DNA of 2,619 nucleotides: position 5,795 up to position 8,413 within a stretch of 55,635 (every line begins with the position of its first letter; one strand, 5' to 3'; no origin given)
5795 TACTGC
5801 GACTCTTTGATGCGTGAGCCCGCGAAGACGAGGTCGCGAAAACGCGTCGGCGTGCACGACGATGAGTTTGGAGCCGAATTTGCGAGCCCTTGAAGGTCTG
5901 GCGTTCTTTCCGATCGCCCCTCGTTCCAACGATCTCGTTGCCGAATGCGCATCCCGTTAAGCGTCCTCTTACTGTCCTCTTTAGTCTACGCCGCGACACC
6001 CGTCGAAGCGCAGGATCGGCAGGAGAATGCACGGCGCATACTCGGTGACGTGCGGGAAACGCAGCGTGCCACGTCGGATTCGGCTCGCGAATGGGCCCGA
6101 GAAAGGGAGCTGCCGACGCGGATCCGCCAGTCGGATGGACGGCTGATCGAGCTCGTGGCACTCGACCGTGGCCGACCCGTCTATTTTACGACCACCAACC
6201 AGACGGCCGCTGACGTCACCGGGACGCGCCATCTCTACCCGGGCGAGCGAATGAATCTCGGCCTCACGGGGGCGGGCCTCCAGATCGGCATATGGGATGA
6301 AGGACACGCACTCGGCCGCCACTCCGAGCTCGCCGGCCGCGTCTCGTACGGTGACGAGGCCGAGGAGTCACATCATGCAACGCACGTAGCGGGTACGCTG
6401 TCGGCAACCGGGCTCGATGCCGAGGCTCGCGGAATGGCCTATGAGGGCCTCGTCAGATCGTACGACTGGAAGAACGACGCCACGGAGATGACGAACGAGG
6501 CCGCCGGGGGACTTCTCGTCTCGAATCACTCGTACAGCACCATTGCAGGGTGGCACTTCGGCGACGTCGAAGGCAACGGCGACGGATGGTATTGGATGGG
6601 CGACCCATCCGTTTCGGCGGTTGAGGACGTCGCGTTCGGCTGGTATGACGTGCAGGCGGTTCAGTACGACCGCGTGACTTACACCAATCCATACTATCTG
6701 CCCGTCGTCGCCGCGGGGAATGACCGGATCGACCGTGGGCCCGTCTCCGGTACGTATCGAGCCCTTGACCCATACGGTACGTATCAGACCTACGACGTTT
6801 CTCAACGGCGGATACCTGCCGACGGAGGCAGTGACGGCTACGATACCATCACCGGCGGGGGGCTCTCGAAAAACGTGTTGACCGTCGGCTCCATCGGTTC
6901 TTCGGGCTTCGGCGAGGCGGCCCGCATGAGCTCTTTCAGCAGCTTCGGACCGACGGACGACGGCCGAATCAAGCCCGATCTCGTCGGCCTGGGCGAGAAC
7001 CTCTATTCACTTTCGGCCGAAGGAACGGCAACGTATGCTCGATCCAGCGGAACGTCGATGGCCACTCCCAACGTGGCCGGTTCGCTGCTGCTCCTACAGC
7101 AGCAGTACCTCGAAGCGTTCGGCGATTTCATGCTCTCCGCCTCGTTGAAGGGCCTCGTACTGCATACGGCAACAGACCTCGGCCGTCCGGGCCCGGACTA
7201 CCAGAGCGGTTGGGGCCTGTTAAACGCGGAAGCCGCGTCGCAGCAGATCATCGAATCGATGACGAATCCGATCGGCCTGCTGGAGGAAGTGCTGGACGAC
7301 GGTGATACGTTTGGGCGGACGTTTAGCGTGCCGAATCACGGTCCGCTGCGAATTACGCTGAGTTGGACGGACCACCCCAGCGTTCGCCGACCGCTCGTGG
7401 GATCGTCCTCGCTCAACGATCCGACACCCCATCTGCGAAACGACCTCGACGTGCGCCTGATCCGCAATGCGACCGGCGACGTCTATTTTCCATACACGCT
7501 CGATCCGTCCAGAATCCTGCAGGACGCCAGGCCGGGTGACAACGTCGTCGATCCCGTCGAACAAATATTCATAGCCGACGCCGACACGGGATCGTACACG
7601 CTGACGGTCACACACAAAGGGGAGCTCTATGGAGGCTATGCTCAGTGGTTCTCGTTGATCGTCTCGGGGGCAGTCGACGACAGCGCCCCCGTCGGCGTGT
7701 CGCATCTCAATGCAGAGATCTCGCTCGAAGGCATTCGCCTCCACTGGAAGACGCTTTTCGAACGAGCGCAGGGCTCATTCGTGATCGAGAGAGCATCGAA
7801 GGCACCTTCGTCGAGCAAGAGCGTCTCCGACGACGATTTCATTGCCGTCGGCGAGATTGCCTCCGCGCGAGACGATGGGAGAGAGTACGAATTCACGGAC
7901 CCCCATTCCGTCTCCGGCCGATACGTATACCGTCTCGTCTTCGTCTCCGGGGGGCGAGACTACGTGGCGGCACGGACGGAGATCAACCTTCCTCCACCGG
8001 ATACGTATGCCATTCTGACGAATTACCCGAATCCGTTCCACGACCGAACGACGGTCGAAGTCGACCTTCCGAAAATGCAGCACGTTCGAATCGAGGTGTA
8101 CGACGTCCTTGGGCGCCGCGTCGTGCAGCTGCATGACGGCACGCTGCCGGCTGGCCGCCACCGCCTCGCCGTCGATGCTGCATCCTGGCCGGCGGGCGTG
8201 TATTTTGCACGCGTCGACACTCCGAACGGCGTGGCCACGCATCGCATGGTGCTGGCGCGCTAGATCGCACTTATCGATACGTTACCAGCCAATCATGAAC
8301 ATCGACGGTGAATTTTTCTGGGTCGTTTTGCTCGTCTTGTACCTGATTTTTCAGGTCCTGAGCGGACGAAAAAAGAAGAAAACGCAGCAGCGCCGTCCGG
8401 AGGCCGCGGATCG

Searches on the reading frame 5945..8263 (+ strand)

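Call 70: search_protein_families(library=pfam, proteins=[window:5945-8263:+], max_evalue=0.0001)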
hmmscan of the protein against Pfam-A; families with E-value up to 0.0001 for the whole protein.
window:5945-8263:+ (772 aa): 2 families
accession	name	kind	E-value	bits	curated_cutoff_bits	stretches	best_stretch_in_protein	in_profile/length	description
PF00082.27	Peptidase_S8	-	2.9e-29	102.7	21.8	1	137-424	49-288/288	Subtilase family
PF18962.6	Por_Secre_tail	-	1.6e-09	38.3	27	1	694-769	2-74/75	Secretion system C-terminal sorting domain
